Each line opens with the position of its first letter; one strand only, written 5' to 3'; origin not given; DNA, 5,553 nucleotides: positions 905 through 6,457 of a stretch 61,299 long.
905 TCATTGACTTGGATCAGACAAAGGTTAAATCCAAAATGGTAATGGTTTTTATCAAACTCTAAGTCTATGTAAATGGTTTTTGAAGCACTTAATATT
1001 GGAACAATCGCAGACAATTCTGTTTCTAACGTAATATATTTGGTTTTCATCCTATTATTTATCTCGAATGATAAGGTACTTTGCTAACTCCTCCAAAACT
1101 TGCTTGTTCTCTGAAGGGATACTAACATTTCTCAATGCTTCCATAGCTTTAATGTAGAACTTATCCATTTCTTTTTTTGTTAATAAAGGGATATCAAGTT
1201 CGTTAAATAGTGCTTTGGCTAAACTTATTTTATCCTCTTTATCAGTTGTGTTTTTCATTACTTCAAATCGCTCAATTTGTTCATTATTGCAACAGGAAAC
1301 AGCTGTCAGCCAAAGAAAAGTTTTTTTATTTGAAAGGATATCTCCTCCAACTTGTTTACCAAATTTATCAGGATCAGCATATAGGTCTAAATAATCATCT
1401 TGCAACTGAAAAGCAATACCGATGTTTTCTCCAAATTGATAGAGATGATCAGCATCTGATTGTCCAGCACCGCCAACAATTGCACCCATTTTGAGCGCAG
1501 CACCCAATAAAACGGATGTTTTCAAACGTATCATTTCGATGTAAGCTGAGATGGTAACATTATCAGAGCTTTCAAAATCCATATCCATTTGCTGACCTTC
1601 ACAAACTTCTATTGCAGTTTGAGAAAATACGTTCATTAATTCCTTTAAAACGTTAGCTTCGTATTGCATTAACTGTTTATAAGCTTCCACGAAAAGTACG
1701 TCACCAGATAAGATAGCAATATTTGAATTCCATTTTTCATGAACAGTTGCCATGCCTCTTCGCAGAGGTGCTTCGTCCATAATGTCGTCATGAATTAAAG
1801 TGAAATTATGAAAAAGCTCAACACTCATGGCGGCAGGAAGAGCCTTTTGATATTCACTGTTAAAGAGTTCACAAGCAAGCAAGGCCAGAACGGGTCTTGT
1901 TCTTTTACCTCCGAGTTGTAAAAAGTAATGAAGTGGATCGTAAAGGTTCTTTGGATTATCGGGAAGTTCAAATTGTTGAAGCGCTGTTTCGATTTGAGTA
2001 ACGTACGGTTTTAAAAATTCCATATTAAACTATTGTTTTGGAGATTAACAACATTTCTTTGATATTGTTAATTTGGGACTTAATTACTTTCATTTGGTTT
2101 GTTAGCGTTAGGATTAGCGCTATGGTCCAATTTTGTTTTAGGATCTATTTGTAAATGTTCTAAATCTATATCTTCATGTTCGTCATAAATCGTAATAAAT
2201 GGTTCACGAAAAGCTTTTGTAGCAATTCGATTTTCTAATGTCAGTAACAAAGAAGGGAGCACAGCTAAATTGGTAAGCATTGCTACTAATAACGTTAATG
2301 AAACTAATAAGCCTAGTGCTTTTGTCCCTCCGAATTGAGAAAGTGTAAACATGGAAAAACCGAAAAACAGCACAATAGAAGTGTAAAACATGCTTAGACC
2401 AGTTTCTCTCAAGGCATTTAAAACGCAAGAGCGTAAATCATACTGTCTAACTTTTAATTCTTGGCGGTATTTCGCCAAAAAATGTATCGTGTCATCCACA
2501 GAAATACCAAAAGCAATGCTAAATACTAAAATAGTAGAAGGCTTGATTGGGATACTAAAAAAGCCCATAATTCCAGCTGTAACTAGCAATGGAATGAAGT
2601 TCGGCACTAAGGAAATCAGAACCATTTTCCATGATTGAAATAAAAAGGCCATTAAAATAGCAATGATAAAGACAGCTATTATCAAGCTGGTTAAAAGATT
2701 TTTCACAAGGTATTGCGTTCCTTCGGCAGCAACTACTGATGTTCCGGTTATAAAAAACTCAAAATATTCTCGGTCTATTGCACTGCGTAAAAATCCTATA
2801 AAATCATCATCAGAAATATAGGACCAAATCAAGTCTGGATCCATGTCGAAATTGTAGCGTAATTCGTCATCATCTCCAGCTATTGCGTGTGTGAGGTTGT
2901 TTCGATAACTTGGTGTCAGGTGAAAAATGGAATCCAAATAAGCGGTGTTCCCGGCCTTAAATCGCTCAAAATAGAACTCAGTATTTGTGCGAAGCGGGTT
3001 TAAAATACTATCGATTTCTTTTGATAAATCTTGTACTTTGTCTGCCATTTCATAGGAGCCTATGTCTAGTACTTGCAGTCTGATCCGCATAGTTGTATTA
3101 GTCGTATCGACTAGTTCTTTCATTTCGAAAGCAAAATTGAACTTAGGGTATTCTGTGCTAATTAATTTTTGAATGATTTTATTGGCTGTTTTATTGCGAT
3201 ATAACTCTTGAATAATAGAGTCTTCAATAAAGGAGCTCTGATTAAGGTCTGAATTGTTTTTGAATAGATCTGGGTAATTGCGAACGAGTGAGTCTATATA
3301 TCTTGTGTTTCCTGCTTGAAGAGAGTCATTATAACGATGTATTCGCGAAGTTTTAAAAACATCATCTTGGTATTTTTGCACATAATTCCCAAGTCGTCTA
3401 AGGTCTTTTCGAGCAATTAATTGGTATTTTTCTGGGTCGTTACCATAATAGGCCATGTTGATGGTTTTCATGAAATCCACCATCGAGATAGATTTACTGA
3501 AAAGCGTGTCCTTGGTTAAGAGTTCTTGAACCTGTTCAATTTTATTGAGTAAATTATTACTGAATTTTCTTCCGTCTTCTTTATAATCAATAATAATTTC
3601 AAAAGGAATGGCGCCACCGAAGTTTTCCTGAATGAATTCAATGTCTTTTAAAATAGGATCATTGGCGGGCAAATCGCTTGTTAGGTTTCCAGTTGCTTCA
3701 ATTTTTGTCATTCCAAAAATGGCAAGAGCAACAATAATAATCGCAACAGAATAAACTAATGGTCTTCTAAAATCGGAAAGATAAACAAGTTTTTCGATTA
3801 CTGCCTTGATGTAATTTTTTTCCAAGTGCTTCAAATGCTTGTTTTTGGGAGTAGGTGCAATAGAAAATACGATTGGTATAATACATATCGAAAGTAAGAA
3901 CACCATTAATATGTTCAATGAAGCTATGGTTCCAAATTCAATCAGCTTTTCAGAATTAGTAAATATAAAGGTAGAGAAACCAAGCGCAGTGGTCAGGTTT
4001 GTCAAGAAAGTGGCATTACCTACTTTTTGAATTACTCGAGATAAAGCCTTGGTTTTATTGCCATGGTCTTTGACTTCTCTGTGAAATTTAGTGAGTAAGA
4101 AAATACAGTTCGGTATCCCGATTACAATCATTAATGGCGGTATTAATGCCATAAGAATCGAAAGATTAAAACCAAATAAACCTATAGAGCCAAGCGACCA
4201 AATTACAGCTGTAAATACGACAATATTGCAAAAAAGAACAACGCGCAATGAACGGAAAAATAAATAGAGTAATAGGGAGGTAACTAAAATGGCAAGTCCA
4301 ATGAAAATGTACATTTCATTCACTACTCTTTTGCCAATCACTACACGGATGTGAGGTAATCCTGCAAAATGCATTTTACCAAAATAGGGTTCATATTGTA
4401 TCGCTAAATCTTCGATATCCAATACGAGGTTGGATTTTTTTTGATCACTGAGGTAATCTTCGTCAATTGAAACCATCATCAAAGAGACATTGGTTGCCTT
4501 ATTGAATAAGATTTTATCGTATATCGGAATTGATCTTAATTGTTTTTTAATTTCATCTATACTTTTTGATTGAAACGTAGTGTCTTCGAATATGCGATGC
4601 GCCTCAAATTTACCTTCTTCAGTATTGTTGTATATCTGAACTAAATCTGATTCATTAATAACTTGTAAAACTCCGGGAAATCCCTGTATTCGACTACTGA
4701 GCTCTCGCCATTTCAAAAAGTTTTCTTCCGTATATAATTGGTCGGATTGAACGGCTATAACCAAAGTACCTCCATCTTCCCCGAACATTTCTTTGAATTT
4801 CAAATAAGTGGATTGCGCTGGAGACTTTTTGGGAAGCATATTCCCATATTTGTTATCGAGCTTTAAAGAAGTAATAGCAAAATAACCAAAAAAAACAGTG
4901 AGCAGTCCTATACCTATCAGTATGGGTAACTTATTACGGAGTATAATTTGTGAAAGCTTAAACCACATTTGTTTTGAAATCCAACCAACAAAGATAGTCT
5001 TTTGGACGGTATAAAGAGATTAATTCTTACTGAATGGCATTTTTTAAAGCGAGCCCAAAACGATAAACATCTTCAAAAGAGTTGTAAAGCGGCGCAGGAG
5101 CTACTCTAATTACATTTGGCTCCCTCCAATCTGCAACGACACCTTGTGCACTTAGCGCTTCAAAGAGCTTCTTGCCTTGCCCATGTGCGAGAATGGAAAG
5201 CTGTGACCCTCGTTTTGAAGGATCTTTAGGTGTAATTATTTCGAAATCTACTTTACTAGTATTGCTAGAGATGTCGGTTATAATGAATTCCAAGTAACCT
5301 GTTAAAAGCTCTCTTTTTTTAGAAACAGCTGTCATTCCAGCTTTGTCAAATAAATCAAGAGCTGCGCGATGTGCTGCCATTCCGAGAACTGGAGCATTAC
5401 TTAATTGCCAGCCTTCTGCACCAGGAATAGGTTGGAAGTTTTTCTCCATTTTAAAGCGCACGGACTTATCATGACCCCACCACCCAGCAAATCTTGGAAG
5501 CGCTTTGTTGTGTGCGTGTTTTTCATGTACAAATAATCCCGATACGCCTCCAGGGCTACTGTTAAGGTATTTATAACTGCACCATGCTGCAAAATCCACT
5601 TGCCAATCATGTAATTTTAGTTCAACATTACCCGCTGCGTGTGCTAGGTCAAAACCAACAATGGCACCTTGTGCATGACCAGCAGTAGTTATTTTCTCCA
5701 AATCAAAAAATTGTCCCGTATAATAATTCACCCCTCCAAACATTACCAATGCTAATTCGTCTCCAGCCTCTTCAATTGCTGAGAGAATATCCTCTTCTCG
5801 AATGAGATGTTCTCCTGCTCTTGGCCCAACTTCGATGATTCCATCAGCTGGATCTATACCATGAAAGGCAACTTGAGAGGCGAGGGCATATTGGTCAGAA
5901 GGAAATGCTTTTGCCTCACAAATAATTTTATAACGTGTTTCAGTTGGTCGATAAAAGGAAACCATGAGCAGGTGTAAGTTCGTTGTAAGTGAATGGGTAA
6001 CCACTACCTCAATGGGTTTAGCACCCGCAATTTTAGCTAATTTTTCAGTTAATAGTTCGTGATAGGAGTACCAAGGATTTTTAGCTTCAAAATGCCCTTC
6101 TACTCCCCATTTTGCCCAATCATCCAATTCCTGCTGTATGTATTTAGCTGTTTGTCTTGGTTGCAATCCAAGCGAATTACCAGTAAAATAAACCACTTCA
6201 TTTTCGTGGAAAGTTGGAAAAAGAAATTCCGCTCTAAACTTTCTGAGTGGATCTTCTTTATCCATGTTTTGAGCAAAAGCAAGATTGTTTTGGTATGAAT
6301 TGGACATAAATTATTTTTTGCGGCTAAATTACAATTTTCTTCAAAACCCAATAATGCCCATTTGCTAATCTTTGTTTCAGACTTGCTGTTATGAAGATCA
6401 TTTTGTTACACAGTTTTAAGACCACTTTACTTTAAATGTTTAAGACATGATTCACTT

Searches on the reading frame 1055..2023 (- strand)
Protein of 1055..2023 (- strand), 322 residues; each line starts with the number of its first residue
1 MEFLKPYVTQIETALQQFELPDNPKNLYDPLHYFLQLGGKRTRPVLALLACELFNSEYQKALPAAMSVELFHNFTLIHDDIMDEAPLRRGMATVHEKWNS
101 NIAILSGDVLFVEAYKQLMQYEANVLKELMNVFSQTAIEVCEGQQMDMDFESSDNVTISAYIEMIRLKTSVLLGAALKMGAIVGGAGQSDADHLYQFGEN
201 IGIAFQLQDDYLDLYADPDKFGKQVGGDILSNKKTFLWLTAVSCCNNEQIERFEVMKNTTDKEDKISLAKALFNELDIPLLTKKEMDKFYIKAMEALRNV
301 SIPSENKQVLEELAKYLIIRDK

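Call 32: search_protein_families(library=pfam, proteins=[window:1055-2023:-], max_evalue=0.00001)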
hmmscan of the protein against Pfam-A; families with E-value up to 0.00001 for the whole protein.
window:1055-2023:- (322 aa): 1 family
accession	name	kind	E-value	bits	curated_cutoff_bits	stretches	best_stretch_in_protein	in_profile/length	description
PF00348.22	polyprenyl_synt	-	1.2e-76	257.7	27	1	25-266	2-244/251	Polyprenyl synthetase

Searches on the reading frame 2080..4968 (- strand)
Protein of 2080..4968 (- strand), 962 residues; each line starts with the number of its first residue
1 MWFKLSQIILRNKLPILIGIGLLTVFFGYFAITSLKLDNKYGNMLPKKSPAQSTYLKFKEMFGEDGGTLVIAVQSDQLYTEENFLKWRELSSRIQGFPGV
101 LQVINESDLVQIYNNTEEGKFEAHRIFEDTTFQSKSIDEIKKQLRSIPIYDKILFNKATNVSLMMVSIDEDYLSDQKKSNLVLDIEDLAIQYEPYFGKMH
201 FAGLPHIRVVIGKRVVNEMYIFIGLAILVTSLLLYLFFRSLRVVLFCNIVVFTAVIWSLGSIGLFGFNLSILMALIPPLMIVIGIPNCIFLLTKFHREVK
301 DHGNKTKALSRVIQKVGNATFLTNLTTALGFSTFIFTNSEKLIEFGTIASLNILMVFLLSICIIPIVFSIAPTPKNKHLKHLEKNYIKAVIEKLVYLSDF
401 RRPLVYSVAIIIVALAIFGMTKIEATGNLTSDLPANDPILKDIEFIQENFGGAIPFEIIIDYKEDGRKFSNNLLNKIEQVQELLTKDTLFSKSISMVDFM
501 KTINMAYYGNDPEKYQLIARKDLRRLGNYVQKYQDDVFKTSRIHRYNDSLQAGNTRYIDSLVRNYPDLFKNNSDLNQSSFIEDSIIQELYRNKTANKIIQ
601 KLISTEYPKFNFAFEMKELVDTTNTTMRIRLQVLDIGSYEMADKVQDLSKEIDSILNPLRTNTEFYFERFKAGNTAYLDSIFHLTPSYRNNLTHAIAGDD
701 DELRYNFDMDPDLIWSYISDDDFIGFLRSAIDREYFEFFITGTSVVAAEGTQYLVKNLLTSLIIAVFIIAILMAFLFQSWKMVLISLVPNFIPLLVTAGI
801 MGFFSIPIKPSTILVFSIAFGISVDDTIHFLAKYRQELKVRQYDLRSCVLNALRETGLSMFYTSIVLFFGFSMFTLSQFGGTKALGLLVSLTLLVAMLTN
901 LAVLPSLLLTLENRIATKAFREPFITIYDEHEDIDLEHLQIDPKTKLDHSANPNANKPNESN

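Call 32: search_protein_families(library=pfam, proteins=[window:2080-4968:-], max_evalue=0.00001)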
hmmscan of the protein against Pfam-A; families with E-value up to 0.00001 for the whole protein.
window:2080-4968:- (962 aa): 3 families
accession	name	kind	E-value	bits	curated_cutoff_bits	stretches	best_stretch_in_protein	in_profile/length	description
PF03176.21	MMPL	-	8.3e-26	91.1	20.5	2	739-912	126-303/333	MMPL family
PF02460.24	Patched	-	1.9e-09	37.9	23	1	242-365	29-151/156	Patched SSD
PF12349.14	Sterol-sensing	-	1.3e-08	35.3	22.3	1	245-370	10-135/153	Sterol-sensing domain of SREBP cleavage-activation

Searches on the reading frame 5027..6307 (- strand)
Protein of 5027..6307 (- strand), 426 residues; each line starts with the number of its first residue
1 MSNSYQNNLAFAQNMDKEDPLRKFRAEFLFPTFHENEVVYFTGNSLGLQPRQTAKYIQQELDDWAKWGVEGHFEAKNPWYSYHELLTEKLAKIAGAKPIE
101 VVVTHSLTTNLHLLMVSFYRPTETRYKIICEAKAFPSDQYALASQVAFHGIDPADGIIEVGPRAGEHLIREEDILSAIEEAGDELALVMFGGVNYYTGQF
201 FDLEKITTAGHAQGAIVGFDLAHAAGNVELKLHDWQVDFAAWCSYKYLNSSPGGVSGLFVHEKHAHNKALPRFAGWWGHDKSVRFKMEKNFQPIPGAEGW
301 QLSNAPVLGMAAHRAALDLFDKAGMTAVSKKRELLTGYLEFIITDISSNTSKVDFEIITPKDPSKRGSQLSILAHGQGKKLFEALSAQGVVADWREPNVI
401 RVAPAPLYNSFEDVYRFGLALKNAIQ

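Call 32: search_protein_families(library=pfam, proteins=[window:5027-6307:-], max_evalue=0.00001)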
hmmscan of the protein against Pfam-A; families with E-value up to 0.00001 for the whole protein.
window:5027-6307:- (426 aa): 2 families
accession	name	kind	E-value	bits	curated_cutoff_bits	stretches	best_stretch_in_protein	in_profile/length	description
PF22580.2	KYNU_C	-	2.6e-24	85.5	27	1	340-417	10-86/90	Kynureninase C-terminal domain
PF00266.25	Aminotran_5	-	1.9e-16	60.4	21.5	1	40-347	2-295/371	Aminotransferase class-V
